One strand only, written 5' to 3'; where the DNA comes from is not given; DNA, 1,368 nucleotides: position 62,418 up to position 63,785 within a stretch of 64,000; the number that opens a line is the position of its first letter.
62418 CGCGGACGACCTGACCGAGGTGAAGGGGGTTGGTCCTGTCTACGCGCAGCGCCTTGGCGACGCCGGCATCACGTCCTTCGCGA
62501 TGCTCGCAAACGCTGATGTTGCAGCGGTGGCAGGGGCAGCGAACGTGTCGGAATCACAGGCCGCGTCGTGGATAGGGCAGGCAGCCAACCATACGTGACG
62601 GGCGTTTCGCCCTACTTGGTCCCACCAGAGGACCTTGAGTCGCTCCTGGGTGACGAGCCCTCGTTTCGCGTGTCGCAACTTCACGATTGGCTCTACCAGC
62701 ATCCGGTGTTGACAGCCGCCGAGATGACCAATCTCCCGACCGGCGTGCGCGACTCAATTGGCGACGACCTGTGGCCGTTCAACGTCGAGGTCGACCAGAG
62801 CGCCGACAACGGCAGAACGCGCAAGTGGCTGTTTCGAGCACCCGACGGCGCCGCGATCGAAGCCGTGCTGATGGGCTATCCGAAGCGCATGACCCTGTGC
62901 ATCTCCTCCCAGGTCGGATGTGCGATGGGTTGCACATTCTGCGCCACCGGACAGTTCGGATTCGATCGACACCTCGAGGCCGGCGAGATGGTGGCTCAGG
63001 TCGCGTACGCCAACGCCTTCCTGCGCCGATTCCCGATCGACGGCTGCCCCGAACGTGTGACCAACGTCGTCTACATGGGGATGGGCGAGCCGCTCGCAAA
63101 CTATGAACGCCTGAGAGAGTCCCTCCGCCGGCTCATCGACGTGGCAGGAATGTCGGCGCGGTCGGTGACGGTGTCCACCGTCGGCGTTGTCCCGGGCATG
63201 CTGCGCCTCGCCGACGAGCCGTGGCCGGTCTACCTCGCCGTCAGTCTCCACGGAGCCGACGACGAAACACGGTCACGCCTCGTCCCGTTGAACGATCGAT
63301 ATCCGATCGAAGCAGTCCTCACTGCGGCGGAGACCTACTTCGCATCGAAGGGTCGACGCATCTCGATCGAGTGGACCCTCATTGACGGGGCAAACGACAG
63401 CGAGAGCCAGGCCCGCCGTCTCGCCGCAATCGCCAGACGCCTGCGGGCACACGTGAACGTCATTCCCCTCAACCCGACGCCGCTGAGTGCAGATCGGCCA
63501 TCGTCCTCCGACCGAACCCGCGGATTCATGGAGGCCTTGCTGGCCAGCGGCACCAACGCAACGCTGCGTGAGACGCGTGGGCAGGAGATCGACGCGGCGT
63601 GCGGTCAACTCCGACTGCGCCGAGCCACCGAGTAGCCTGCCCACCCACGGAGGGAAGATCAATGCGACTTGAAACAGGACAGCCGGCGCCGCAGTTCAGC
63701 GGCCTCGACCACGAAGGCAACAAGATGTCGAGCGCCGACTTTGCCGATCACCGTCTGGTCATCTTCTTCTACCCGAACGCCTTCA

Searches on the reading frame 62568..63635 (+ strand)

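Call 46: search_protein_families(library=pfam, proteins=[window:62568-63635:+])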
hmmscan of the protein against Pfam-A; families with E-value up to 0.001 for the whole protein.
window:62568-63635:+ (355 aa): 2 families
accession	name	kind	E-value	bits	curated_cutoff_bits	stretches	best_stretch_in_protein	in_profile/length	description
PF04055.27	Radical_SAM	-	1.7e-13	51.6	29.5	1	113-279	2-158/166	Radical SAM superfamily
PF21016.3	RlmN_N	-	7.5e-05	22.8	24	1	29-63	19-53/60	Ribosomal RNA large subunit methyltransferase N-terminal domain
